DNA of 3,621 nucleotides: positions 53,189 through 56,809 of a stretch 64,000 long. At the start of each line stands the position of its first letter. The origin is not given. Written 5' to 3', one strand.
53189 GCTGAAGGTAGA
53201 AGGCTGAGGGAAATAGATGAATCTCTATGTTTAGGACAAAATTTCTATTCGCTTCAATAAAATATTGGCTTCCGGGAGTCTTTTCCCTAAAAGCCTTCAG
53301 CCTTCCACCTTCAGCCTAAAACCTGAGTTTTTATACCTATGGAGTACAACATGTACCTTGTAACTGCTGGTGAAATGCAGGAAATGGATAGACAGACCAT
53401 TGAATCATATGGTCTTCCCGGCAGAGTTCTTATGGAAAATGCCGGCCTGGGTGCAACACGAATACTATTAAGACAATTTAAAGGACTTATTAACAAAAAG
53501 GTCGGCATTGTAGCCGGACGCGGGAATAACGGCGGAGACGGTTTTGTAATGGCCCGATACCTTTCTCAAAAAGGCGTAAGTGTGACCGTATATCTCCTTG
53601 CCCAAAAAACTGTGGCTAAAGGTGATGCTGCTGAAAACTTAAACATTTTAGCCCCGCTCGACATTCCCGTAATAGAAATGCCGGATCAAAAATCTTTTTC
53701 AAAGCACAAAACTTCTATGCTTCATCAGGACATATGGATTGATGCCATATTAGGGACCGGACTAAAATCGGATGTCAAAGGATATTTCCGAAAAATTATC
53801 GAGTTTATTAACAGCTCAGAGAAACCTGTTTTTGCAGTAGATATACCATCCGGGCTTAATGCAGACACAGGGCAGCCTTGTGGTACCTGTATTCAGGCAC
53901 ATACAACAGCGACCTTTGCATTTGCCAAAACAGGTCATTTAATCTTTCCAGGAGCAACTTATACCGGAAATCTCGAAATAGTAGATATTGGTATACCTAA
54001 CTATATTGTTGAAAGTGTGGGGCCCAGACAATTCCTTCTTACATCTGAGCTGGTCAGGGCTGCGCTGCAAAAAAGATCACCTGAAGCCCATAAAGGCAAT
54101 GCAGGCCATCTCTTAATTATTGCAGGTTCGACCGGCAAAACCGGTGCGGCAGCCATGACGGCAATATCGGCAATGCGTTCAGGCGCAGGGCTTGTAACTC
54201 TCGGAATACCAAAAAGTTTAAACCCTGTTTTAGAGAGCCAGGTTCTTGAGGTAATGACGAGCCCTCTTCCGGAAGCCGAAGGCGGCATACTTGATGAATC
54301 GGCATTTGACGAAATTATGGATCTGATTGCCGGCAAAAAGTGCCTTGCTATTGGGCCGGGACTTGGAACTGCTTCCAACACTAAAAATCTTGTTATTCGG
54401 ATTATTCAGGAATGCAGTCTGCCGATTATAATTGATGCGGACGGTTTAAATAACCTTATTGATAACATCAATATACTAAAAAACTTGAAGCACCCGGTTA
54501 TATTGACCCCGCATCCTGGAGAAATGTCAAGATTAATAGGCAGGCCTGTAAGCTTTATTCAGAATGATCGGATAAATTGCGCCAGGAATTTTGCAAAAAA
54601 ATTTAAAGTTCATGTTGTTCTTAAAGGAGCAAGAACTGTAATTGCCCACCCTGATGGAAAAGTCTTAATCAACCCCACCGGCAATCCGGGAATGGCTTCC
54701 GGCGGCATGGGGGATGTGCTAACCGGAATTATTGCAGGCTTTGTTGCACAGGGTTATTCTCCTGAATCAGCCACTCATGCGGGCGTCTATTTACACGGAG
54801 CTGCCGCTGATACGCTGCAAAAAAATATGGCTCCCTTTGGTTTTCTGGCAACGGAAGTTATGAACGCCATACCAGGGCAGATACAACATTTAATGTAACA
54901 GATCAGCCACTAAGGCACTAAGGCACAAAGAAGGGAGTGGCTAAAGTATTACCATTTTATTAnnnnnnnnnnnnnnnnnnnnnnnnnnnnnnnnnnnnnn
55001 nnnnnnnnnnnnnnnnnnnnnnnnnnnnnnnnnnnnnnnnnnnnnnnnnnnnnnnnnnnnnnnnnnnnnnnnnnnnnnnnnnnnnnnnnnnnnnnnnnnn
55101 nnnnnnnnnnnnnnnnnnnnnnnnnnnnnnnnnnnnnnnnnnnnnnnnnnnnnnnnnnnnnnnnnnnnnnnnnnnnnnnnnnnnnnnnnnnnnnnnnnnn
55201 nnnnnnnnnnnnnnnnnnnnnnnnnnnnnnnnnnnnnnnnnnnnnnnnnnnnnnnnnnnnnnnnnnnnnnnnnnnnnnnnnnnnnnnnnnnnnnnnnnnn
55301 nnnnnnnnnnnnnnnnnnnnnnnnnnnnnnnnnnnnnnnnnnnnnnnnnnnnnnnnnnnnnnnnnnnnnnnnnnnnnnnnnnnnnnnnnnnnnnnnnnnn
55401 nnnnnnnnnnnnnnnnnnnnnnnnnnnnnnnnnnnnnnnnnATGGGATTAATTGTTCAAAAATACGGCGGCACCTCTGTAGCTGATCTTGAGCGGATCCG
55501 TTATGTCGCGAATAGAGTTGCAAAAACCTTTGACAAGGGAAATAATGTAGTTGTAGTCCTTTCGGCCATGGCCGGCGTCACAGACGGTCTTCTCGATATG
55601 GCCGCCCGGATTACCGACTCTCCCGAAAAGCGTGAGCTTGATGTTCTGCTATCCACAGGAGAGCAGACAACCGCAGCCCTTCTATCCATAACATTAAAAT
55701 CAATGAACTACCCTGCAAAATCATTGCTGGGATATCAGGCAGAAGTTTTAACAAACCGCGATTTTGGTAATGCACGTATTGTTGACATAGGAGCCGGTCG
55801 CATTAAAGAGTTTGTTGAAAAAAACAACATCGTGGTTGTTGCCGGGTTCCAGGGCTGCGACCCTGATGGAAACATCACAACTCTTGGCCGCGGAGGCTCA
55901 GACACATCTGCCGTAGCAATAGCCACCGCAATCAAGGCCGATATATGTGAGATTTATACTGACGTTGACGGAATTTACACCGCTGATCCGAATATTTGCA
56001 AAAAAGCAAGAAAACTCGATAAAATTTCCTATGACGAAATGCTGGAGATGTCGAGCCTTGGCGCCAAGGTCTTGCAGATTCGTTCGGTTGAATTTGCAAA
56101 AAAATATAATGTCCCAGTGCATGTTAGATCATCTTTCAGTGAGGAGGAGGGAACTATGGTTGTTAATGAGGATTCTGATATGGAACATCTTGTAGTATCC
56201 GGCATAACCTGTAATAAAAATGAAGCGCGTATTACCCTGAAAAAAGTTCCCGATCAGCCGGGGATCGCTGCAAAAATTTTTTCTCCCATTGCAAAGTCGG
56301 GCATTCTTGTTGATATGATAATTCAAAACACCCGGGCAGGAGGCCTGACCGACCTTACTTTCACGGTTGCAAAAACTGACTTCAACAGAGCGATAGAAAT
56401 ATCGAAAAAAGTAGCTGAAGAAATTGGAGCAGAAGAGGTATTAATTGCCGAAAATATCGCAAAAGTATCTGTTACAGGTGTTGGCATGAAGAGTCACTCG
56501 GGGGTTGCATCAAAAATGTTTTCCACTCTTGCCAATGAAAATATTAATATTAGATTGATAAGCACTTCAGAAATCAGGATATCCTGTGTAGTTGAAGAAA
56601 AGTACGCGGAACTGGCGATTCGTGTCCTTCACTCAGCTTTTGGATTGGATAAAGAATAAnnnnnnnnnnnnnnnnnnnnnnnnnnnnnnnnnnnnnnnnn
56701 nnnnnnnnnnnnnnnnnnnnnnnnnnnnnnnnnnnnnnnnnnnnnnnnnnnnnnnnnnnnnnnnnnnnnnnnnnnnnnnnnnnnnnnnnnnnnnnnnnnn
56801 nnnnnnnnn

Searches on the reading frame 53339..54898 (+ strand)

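Call 90: search_protein_families(library=pfam, proteins=[window:53339-54898:+], max_evalue=0.00001)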
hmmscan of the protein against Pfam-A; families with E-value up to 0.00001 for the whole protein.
window:53339-54898:+ (519 aa): 2 families
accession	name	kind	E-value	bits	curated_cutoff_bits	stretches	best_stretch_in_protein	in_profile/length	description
PF01256.23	Carb_kinase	-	3.9e-64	216.8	27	1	258-512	1-241/242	NAD(P)H-hydrate dehydratase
PF03853.21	YjeF_N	-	8.3e-50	169.5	24.9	1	30-199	3-169/169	YjeF-related protein N-terminus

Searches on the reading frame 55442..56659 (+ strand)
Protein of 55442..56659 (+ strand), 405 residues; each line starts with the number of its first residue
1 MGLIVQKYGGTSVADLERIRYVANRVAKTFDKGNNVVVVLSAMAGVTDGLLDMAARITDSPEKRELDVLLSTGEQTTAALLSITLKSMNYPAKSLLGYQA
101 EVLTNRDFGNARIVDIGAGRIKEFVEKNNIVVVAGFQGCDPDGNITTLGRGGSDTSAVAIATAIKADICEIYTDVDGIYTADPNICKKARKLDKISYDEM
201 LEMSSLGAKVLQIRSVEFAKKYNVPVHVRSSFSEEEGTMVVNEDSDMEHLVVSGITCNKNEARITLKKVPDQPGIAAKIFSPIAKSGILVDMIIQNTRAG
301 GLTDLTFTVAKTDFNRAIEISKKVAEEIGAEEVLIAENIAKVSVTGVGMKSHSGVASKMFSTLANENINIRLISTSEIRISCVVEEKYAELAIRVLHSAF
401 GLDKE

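Call 90: search_protein_families(library=pfam, proteins=[window:55442-56659:+], max_evalue=0.00001)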
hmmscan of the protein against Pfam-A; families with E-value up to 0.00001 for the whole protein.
window:55442-56659:+ (405 aa): 4 families
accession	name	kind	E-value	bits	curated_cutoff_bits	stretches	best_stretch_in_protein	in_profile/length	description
PF00696.33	AA_kinase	-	3.3e-53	181.3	24.9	1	3-230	2-234/234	Amino acid kinase family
PF22468.2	ACT_9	-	1.7e-34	117.8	27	2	342-400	1-61/61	ACT domain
PF13840.12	ACT_7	-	1.8e-20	73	27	1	336-398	3-65/65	ACT domain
PF01842.31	ACT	-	1.9e-14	53.5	27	1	268-319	6-59/66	ACT domain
